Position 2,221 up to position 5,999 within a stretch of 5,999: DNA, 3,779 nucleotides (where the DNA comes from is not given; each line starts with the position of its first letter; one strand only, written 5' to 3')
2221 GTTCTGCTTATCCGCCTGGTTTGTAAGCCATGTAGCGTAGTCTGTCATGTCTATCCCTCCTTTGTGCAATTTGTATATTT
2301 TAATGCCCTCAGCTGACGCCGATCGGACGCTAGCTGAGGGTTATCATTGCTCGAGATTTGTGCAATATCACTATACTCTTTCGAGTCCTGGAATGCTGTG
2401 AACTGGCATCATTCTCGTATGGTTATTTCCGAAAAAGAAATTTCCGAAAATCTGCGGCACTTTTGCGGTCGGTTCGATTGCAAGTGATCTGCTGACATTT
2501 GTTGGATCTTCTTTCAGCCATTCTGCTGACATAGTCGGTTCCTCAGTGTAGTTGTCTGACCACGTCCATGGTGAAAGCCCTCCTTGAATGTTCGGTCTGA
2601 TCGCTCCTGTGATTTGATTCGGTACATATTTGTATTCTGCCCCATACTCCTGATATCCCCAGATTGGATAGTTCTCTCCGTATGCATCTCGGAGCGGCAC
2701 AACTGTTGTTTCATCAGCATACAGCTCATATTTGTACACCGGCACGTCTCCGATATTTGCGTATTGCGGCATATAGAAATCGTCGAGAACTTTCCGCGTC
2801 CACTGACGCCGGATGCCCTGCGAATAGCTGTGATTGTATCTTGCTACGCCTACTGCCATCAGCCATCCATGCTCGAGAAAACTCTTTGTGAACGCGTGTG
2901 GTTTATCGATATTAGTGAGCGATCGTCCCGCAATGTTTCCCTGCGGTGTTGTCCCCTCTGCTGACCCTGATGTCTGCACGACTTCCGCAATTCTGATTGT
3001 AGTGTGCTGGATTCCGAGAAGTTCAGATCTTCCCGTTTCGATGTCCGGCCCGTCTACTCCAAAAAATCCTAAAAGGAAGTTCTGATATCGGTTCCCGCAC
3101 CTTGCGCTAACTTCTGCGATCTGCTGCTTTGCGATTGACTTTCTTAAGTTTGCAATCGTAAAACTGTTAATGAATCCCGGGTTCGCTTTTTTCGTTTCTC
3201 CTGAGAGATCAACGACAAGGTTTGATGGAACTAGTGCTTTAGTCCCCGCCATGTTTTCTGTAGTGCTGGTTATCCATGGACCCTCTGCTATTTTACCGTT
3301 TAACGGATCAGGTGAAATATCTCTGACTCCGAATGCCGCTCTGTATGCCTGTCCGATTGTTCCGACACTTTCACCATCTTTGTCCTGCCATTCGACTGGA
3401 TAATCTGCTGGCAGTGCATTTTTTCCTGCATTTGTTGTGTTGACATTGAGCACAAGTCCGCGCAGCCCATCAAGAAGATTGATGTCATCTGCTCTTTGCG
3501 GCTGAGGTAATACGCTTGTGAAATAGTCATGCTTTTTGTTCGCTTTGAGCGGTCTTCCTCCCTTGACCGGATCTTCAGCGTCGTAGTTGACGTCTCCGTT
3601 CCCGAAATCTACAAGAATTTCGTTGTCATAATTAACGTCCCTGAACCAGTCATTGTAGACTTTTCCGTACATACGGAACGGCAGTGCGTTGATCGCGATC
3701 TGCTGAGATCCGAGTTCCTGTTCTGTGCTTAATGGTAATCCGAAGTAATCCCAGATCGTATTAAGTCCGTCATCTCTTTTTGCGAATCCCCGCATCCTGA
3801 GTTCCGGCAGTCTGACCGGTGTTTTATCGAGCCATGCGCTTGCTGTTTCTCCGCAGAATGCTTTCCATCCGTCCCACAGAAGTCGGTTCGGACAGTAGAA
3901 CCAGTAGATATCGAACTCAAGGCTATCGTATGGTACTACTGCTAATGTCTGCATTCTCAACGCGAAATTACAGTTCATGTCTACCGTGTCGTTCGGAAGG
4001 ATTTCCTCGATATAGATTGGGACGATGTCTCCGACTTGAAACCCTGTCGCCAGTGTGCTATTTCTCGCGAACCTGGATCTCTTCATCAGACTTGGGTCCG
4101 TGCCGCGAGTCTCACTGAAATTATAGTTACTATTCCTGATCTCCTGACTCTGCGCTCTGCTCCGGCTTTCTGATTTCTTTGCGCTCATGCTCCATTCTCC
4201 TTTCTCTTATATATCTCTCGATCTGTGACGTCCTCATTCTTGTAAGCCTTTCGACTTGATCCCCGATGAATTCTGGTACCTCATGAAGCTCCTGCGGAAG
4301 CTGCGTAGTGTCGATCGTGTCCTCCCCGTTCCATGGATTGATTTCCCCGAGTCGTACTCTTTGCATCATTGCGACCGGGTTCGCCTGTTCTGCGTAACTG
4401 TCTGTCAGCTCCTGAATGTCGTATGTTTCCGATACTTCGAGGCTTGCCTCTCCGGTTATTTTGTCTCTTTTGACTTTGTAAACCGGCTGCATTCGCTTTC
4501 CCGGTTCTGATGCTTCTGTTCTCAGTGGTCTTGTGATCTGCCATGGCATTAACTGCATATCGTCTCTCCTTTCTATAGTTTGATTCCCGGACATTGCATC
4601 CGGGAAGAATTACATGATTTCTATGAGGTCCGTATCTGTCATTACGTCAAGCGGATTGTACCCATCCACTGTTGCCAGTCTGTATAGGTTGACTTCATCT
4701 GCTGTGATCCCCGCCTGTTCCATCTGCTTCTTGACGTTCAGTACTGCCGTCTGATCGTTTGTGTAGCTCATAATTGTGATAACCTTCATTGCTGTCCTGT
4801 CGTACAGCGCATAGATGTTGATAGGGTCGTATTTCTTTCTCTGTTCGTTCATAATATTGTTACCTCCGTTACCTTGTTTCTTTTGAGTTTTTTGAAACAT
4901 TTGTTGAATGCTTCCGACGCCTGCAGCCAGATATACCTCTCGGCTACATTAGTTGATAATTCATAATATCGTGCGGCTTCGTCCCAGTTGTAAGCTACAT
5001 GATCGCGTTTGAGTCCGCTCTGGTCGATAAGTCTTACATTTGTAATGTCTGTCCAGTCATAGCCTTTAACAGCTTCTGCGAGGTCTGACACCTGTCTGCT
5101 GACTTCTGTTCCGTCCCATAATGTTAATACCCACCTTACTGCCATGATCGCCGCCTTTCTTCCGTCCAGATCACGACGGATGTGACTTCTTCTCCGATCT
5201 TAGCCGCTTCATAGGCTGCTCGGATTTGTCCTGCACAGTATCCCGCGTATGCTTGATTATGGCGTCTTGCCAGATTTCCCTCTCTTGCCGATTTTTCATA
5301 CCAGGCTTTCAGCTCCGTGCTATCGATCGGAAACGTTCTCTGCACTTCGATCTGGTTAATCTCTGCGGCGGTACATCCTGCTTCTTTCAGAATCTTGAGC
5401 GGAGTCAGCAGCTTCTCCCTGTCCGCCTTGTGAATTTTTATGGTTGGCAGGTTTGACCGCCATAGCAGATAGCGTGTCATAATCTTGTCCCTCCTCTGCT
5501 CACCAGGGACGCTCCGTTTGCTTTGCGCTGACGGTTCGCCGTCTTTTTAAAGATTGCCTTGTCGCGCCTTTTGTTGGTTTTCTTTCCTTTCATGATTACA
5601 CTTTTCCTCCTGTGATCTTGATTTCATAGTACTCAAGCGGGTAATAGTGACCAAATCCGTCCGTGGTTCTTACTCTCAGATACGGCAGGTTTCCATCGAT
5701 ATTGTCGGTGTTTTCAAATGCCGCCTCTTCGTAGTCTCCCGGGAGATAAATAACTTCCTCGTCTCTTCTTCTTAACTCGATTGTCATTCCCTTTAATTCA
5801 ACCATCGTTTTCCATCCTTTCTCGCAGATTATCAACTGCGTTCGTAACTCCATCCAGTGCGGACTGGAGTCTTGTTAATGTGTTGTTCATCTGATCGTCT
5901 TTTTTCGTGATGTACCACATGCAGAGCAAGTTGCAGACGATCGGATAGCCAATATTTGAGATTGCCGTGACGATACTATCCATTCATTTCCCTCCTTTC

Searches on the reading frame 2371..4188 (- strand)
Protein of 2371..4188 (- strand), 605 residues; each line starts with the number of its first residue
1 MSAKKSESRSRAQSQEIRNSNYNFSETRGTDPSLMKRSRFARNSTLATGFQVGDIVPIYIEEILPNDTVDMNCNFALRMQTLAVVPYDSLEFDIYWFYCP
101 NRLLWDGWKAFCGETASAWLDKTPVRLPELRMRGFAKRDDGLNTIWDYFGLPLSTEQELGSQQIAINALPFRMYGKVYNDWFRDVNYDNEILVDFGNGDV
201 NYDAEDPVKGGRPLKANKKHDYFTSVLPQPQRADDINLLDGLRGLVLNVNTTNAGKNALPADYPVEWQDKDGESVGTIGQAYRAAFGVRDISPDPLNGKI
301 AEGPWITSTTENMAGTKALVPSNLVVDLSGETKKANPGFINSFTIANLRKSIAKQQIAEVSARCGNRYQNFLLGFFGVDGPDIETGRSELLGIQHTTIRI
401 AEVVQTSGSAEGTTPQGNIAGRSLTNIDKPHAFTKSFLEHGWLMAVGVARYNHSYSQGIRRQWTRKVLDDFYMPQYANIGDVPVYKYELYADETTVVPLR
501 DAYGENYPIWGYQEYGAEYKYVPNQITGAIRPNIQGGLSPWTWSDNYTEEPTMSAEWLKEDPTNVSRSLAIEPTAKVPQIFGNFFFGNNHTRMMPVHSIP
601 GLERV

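Call 5: search_protein_families(library=pfam, proteins=[window:2371-4188:-], max_evalue=0.01)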
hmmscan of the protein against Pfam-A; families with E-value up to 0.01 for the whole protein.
window:2371-4188:- (605 aa): 1 family
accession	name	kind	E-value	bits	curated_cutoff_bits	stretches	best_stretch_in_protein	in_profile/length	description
PF02305.22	Phage_F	-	2.7e-99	333.7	25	1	35-602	8-501/501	Capsid protein (F protein)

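Call 7: search_protein_families(library=phrogs, proteins=[window:2371-4188:-], max_evalue=0.01)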
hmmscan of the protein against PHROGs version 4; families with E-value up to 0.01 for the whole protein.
window:2371-4188:- (605 aa): 1 family
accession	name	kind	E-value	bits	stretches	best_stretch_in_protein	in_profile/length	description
phrog_514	-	head and packaging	8.8e-145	484.3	1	15-603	5-516/531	major head protein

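Call 9: search_dna_similar(query=window:2371-4188:-, collection=phages, mode=protein, max_rows=30)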
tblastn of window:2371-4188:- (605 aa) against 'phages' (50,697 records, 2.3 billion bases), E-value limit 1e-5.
Records with a match: 3344; places in all: 3366; records where one place covers at least 80% of the query: 2873.
Best place of each record, by identity: <60% 3344.
By first word of the organism name: bajarodmic 1034; Microviridae 886; Dulem 348; Dipodfec 116; Microvirus 111; Blackfly 106; Capybara 93; Gokushovirus 88; Tortoise 80; Sigmofec 73; and 31 more.
By host as written in the record: - 1298; Peromyscus fraterculus 508; Ciona robusta 248; Varecia variegata 153; Austrosimulium ungulatum 106; Hydrochoerus hydrochaeris 93; Homo sapiens 89; Dipodomys merriami 82; and 52 more.
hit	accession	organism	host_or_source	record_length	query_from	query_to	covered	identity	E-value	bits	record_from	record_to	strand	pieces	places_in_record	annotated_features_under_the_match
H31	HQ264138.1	Microviridae phi-CA82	turkey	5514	49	605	92%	58.3%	0e+0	702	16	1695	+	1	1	VP1: viral coat protein VP1 | p10: putative DNA binding protein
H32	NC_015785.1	Microviridae phi-CA82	turkey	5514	49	605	92%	58.3%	0e+0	702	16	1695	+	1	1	VP1: viral coat protein VP1 | p10: putative DNA binding protein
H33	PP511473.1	Dulem virus 137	Varecia variegata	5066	37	603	94%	40.3%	4e-128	417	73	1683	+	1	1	major capsid protein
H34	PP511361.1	Dulem virus 137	Eulemur coronatus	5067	37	603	94%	40.3%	4e-128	417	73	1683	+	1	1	major capsid protein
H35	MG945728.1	Microviridae sp.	pig feces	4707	18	602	97%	38.4%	8e-110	365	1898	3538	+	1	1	similar to VP1 | similar to VP3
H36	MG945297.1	Microviridae sp.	pig feces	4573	18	602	97%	38.2%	2e-110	367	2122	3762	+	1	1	similar to VP1 | similar to VP3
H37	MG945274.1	Microviridae sp.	elk feces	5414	15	602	97%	38.0%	2e-108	363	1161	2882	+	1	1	similar to VP1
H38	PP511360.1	Dulem virus 138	Eulemur coronatus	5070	35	602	94%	39.0%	2e-109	365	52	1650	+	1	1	major capsid protein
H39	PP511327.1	Dulem virus 138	Eulemur flavifrons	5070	35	602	94%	39.0%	3e-109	365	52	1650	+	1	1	major capsid protein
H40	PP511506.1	Dulem virus 138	Varecia variegata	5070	35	602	94%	39.0%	3e-109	365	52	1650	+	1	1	major capsid protein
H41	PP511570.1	Dulem virus 138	Varecia variegata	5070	35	602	94%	39.0%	3e-109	365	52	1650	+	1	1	major capsid protein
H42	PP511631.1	Dulem virus 138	Varecia variegata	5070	35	602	94%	39.0%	3e-109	365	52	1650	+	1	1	major capsid protein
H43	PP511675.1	Dulem virus 138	Varecia variegata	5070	35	602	94%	39.0%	3e-109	365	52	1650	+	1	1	major capsid protein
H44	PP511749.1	Dulem virus 138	Lemur catta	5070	35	602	94%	39.0%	3e-109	365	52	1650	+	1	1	major capsid protein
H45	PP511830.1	Dulem virus 138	Propithecus coquereli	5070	35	602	94%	39.0%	3e-109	365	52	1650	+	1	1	major capsid protein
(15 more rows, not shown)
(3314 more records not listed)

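Call 13: find_related_loci(query=window:2371-4188:-, collection=viral_contigs, flank=7000)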
Query window:2371-4188:- (605 aa) in viral_contigs; peptide patterns used: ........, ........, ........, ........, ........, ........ (x = any residue, [..] = any of these).
7 stretches matched a pattern, but none encodes a relative of the query by tblastn (E <= 1e-3).

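Call 24: find_homologous_proteins(query=window:2371-4188:-, max_evalue=1e-100)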
Query window:2371-4188:- (605 aa): 19 proteins with E <= 1e-100 among 8000 candidates.
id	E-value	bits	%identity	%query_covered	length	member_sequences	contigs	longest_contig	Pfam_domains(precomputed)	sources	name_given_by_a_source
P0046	0.0e+0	1361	95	100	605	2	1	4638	PF02305.23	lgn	-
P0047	0.0e+0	1250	85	100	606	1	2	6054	PF02305.23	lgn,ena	-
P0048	0.0e+0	1210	84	100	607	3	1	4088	PF02305.23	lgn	-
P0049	0.0e+0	1168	79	100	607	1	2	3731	PF02305.23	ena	-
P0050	0.0e+0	1167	81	100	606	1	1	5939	PF02305.23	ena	-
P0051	0.0e+0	1122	79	100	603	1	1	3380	PF02305.23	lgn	-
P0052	0.0e+0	1114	78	100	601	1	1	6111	PF02305.23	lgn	-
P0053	0.0e+0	1108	78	100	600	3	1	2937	PF02305.23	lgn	-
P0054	0.0e+0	1102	78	100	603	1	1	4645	PF02305.23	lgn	-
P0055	0.0e+0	1010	72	99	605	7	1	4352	PF02305.23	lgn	-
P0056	3.2e-281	952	68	98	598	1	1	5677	PF02305.23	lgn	-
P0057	1.7e-243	828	58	99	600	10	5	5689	PF02305.23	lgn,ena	-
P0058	1.9e-238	811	59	99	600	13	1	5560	PF02305.23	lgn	-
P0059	4.8e-220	750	54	99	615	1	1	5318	PF02305.23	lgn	-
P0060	2.7e-217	741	53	99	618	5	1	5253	PF02305.23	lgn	-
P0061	9.9e-104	366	37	94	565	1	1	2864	PF02305.23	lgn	-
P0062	2.7e-103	365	35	97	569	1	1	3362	PF02305.23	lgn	-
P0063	2.9e-103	365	36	94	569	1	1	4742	PF02305.23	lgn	-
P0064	9.6e-101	356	37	94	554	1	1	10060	PF02305.23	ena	-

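Call 25: find_encoding_contigs(protein=P0046, flank=7000, max_places=2)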
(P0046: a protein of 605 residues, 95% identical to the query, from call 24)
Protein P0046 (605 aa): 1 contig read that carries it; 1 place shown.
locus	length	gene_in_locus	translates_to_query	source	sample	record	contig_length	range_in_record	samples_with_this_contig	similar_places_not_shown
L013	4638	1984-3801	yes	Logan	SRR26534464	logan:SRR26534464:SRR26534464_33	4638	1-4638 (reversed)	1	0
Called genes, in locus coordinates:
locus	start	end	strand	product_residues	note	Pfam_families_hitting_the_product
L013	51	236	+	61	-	-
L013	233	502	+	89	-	-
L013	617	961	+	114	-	-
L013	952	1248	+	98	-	-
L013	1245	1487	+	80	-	-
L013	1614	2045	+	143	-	-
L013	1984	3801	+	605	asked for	PF02305:Phage_F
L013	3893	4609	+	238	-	-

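Call 26: find_encoding_contigs(protein=P0047, flank=7000, max_places=2)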
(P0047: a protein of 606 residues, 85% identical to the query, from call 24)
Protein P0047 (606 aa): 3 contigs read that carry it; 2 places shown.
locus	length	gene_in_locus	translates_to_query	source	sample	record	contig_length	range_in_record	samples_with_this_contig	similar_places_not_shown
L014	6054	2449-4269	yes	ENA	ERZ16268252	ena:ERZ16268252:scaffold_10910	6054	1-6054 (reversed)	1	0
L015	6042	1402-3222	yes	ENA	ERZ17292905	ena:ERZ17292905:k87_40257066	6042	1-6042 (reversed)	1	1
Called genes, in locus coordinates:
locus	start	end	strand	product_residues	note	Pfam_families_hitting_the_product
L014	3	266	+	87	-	?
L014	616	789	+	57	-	-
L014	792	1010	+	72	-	-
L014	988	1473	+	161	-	-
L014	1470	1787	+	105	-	-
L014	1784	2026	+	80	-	-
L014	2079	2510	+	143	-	-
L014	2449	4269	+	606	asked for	PF02305:Phage_F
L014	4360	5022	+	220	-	-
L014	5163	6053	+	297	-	?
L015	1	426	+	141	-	?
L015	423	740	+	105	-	-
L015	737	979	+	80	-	-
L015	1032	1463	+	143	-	-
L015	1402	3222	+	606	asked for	PF02305:Phage_F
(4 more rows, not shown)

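Call 27: find_encoding_contigs(protein=P0050, flank=7000, max_places=2)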
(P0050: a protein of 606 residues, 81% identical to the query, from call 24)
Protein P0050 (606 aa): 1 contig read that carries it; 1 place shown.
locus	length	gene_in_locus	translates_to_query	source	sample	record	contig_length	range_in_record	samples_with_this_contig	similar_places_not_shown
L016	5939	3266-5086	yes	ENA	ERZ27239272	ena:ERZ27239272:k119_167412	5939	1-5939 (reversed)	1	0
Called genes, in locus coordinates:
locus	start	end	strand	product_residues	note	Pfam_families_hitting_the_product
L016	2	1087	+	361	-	?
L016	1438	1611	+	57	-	-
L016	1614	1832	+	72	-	-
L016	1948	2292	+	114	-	-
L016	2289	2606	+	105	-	-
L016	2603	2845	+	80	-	-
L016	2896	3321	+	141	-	-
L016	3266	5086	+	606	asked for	PF02305:Phage_F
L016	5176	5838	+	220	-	-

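Call 28: find_encoding_contigs(protein=P0052, flank=7000, max_places=2)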
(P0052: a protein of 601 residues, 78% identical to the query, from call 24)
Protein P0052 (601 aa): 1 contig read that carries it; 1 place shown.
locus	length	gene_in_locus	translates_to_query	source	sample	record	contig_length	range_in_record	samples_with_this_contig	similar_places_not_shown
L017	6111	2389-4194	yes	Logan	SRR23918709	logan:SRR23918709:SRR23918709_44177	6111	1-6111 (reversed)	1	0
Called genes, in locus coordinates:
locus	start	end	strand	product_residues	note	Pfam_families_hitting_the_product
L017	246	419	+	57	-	-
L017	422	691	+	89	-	-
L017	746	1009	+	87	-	-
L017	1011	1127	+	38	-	-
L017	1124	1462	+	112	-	-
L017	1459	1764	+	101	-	-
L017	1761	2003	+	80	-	-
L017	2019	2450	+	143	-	-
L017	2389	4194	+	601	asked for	PF02305:Phage_F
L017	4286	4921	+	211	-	-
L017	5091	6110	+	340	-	?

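Call 61: find_related_loci(query=A5, collection=genome_contigs, flank=8000)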
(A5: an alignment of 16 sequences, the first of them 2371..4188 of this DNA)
Query A5 (605 aa) in genome_contigs; peptide patterns used: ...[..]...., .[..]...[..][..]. (x = any residue, [..] = any of these).
89 stretches matched a pattern, but none encodes a relative of the query by tblastn (E <= 1e-3).

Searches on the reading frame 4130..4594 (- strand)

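Call 5: search_protein_families(library=pfam, proteins=[window:4130-4594:-], max_evalue=0.01)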
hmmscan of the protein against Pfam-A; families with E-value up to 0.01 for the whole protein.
window:4130-4594:- (154 aa): 0 families

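Call 7: search_protein_families(library=phrogs, proteins=[window:4130-4594:-], max_evalue=0.01)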
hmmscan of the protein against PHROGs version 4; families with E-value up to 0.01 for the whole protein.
window:4130-4594:- (154 aa): 1 family
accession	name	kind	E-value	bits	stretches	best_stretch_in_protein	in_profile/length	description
phrog_24309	-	head and packaging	0.0013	19.9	0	29-111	14-104/136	virion structural protein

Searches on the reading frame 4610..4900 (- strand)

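Call 5: search_protein_families(library=pfam, proteins=[window:4610-4900:-], max_evalue=0.01)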
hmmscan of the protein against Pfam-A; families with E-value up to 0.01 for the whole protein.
window:4610-4900:- (96 aa): 0 families

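Call 7: search_protein_families(library=phrogs, proteins=[window:4610-4900:-], max_evalue=0.01)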
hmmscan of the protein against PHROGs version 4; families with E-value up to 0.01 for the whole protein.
window:4610-4900:- (96 aa): 1 family
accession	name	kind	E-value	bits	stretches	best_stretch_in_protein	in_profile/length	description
phrog_1670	-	DNA, RNA and nucleotide metabolism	0.0018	19.1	1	27-79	3-59/96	DNA binding protein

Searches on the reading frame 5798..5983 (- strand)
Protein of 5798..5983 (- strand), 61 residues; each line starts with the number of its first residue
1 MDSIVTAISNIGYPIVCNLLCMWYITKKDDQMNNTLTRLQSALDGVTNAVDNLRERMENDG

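Call 5: search_protein_families(library=pfam, proteins=[window:5798-5983:-], max_evalue=0.01)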
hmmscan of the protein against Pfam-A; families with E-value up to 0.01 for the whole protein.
window:5798-5983:- (61 aa): 0 families

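Call 7: search_protein_families(library=phrogs, proteins=[window:5798-5983:-], max_evalue=0.01)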
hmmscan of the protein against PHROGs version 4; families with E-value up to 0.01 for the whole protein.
window:5798-5983:- (61 aa): 2 families
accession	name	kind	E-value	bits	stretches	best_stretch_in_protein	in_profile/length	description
phrog_4898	-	lysis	4.8e-06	27.8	1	1-52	1-53/62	holin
phrog_9829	-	unknown function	0.0039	18.5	0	4-35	3-34/95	-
